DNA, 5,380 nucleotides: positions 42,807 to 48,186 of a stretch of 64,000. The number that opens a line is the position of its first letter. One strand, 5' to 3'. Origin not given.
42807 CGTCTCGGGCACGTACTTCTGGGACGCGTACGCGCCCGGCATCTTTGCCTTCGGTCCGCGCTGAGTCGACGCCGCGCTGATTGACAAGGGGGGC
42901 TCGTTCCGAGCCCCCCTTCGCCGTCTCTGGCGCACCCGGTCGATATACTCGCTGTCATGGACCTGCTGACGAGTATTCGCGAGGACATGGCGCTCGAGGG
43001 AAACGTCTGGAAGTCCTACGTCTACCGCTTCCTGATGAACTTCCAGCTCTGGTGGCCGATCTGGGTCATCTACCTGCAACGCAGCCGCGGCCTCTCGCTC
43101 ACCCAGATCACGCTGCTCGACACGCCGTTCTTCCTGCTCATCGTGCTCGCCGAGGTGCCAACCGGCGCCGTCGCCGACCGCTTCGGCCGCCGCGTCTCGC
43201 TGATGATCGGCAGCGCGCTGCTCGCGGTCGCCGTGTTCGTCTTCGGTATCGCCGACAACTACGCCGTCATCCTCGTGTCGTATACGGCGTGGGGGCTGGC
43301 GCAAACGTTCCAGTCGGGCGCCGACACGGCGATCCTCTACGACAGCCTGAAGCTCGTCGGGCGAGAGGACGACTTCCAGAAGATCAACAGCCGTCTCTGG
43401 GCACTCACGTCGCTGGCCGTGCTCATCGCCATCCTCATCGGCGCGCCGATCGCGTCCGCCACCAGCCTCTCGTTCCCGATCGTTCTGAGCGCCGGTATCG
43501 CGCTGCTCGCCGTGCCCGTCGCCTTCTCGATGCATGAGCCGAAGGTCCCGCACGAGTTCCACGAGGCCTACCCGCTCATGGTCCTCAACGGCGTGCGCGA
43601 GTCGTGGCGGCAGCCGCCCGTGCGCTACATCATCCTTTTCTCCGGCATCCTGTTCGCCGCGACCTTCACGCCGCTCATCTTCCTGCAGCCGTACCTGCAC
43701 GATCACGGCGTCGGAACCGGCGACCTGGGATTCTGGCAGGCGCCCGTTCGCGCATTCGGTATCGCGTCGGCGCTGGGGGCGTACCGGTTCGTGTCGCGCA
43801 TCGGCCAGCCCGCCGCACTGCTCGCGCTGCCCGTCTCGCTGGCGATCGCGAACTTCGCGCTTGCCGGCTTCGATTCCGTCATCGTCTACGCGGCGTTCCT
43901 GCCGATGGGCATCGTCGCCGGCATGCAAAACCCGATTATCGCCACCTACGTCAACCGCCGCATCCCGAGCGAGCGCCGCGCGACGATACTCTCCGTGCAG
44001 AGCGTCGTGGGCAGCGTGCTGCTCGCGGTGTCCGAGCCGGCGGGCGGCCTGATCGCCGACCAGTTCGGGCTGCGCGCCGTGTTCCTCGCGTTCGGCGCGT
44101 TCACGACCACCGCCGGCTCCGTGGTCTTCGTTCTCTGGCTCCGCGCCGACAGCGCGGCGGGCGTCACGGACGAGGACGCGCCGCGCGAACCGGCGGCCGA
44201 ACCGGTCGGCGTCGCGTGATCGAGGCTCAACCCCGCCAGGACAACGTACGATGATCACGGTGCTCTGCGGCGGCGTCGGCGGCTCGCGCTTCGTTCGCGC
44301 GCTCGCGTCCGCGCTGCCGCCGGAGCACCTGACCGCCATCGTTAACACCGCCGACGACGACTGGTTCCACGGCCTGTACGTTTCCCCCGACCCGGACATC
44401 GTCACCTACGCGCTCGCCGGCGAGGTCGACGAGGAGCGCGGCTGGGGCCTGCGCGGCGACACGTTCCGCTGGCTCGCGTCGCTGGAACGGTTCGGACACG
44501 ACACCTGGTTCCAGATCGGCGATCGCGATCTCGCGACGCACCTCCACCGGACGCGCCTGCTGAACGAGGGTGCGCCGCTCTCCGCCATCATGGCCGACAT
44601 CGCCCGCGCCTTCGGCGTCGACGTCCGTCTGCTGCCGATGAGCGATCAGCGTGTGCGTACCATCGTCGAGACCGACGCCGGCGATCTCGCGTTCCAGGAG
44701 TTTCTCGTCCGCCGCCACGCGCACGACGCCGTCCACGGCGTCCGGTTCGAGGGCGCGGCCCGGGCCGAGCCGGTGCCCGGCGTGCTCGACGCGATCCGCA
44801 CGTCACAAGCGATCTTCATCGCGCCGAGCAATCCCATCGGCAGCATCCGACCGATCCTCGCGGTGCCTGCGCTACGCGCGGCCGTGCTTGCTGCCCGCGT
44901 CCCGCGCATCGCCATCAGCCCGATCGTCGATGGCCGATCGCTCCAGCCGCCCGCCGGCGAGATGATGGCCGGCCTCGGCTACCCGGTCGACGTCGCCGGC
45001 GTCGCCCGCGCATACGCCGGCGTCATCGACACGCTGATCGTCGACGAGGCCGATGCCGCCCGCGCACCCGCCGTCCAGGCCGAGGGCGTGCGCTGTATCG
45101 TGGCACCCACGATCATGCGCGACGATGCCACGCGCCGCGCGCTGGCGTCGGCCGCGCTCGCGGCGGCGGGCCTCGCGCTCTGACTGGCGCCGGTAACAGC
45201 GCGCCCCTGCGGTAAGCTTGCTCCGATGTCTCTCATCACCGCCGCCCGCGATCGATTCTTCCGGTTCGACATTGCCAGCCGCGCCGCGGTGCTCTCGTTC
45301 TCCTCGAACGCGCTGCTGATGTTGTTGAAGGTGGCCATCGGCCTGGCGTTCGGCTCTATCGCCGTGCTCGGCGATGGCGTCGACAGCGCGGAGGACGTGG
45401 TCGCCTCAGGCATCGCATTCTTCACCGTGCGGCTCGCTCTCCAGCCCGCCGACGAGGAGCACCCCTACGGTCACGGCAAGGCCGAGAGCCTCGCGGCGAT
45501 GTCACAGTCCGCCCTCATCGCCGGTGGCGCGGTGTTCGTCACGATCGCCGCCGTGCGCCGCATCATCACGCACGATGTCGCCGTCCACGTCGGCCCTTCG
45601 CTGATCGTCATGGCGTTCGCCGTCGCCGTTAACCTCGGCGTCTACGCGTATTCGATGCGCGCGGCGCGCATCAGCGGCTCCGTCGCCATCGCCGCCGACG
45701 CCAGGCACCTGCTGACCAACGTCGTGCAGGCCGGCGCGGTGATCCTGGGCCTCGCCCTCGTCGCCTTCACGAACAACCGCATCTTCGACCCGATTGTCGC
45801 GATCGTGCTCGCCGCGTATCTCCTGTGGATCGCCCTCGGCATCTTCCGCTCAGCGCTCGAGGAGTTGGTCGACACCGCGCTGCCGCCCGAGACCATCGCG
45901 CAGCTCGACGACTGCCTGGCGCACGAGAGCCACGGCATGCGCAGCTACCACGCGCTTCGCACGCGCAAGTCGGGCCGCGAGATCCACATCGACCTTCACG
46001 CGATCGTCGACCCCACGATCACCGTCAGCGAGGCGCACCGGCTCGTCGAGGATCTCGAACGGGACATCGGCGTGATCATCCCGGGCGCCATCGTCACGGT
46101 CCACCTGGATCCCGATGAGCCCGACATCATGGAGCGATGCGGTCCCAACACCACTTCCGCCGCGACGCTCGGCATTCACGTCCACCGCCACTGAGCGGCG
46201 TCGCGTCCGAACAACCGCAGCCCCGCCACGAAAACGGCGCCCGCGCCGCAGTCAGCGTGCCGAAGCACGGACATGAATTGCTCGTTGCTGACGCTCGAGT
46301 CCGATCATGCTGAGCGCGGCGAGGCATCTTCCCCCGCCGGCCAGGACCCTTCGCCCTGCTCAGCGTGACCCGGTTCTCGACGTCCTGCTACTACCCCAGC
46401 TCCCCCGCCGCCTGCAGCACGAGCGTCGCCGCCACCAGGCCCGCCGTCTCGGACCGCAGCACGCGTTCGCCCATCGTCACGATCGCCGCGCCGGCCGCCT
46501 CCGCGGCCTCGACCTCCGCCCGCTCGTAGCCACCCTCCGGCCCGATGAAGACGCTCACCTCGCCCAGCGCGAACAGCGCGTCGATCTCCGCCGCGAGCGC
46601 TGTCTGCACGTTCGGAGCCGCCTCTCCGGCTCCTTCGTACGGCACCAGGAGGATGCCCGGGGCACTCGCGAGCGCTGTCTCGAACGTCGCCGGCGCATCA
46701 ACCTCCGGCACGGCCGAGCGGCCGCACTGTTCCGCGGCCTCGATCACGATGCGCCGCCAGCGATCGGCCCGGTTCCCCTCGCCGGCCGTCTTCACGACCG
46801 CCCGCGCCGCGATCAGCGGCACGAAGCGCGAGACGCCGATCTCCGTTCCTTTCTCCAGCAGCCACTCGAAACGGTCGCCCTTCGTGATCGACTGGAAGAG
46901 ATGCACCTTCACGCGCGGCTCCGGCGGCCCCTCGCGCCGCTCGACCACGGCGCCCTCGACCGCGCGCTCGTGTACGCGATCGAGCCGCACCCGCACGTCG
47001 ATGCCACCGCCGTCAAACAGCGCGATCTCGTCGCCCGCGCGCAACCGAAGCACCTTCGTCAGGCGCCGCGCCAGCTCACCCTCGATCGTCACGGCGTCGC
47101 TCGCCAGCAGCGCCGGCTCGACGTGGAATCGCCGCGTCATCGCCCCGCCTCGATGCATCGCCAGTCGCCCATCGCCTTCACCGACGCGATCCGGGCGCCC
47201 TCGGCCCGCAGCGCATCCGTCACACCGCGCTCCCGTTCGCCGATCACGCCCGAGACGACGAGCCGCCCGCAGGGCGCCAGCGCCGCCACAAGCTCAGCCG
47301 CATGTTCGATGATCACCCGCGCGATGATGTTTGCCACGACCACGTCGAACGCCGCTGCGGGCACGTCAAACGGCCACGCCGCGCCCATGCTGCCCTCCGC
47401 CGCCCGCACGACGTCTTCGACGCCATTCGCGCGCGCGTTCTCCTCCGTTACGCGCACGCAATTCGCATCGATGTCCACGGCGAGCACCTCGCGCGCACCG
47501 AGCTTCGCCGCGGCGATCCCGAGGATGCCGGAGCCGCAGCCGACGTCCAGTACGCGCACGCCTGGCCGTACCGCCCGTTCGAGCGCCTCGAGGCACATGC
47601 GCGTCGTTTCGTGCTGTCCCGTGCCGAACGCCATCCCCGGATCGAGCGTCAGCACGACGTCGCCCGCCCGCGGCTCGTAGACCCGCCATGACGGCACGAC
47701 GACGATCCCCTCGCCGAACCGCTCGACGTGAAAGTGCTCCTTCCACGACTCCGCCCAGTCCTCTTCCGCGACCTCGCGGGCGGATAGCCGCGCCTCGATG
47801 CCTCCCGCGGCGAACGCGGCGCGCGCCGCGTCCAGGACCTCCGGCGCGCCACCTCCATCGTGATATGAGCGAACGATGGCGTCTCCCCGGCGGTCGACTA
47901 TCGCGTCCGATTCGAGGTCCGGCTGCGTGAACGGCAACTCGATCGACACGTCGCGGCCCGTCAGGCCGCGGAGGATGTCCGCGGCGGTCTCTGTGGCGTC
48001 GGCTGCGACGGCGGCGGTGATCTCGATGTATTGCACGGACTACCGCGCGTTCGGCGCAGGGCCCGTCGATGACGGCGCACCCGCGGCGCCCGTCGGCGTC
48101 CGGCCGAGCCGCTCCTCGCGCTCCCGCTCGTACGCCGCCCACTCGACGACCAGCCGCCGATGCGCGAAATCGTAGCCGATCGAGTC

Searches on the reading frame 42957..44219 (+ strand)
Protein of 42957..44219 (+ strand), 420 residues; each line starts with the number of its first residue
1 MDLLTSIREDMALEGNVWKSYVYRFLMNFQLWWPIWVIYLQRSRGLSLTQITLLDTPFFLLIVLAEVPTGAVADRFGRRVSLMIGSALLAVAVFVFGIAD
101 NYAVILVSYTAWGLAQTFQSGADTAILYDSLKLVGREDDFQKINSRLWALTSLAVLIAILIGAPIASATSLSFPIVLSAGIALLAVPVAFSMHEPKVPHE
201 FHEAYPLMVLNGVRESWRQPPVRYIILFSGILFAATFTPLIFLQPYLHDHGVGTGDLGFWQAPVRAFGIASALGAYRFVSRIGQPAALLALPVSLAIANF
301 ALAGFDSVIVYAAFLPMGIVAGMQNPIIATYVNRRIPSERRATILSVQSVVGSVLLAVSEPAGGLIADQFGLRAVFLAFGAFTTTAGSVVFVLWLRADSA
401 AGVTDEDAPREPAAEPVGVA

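Call 48: search_protein_families(library=pfam, proteins=[window:42957-44219:+], max_evalue=0.000001)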
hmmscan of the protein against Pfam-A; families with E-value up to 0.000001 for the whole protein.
window:42957-44219:+ (420 aa): 2 families
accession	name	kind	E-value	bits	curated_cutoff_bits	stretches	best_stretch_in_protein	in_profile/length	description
PF07690.21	MFS_1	-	1.2e-30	107.1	33.4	1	27-357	10-344/347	Major Facilitator Superfamily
PF12832.13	MFS_1_like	-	7e-07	29.1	25.2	1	33-377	19-372/373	MFS_1 like family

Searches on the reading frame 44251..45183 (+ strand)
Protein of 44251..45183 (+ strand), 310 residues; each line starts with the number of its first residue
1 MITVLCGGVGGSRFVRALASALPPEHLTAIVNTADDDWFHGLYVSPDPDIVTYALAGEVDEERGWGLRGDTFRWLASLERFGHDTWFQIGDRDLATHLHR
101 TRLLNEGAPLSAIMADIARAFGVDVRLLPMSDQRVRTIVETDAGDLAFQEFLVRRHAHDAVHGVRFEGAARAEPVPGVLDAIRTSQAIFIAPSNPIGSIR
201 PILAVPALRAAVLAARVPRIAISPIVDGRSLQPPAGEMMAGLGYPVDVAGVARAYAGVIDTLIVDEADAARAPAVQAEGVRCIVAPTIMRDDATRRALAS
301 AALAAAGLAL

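Call 48: search_protein_families(library=pfam, proteins=[window:44251-45183:+], max_evalue=0.000001)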
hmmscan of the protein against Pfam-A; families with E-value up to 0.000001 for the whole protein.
window:44251-45183:+ (310 aa): 1 family
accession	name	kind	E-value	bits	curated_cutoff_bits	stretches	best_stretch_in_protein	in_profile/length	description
PF01933.23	CofD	-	3.2e-48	164.8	30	1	2-269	1-254/290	2-phospho-L-lactate transferase CofD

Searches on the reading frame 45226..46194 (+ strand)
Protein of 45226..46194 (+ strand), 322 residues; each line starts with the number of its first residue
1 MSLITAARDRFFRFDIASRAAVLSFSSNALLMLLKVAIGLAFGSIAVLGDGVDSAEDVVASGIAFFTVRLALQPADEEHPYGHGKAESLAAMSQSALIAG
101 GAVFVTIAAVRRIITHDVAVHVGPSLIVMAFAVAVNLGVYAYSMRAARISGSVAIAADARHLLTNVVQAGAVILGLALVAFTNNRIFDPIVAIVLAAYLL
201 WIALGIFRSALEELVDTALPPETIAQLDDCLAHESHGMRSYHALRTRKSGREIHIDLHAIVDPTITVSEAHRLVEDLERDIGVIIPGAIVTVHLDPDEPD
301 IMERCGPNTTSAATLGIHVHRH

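Call 48: search_protein_families(library=pfam, proteins=[window:45226-46194:+], max_evalue=0.000001)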
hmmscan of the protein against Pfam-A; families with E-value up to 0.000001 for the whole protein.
window:45226-46194:+ (322 aa): 2 families
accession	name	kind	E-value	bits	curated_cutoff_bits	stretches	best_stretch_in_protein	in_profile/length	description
PF01545.26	Cation_efflux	-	3.8e-41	141.5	26.6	1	22-215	2-198/198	Cation efflux family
PF16916.11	ZT_dimer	-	1.3e-17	64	26.7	1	219-296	1-77/78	Dimerisation domain of Zinc Transporter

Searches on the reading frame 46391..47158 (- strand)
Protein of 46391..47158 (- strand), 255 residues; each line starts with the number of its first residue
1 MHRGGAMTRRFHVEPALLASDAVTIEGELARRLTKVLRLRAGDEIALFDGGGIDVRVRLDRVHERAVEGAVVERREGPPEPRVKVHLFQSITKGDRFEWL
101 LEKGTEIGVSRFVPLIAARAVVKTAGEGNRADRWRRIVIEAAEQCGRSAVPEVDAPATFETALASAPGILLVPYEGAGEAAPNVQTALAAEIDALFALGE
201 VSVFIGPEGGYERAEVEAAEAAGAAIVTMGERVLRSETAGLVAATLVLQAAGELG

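Call 48: search_protein_families(library=pfam, proteins=[window:46391-47158:-], max_evalue=0.000001)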
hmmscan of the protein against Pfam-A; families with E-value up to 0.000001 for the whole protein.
window:46391-47158:- (255 aa): 1 family
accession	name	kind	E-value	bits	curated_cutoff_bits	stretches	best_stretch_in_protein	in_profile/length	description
PF04452.19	Methyltrans_RNA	-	1.7e-45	155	23.9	1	80-247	2-164/165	RNA methyltransferase domain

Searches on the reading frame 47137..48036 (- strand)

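Call 48: search_protein_families(library=pfam, proteins=[window:47137-48036:-], max_evalue=0.000001)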
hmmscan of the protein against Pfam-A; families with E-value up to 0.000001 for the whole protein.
window:47137-48036:- (299 aa): 9 families
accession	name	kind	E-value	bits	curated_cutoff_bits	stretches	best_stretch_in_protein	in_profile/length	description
PF06325.19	PrmA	-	4e-75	253.5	22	1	2-297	1-293/296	Ribosomal protein L11 methyltransferase (PrmA)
PF05175.20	MTS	-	1.1e-11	45.1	23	1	143-236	18-105/170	Methyltransferase small domain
PF13649.12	Methyltransf_25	-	1.5e-11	45.3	27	1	162-254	1-87/97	Methyltransferase domain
PF13847.12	Methyltransf_31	-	8.7e-11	42.1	27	1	158-245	3-86/145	Methyltransferase domain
PF08241.18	Methyltransf_11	-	2.2e-08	35.1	21.2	1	163-261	1-88/95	Methyltransferase domain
PF01135.25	PCMT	-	3.2e-08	34.1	20.3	1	143-262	60-172/210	Protein-L-isoaspartate(D-aspartate) O-methyltransferase (PCMT)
PF02475.24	TRM5-TYW2_MTfase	-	1.3e-07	32.2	28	1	152-237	30-112/164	TRM5/TYW2 methyltransferase domain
PF08242.18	Methyltransf_12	-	5.8e-07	30.6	30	0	163-259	1-91/98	Methyltransferase domain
PF13489.12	Methyltransf_23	-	8.1e-07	29.3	27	0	144-236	5-88/164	Methyltransferase domain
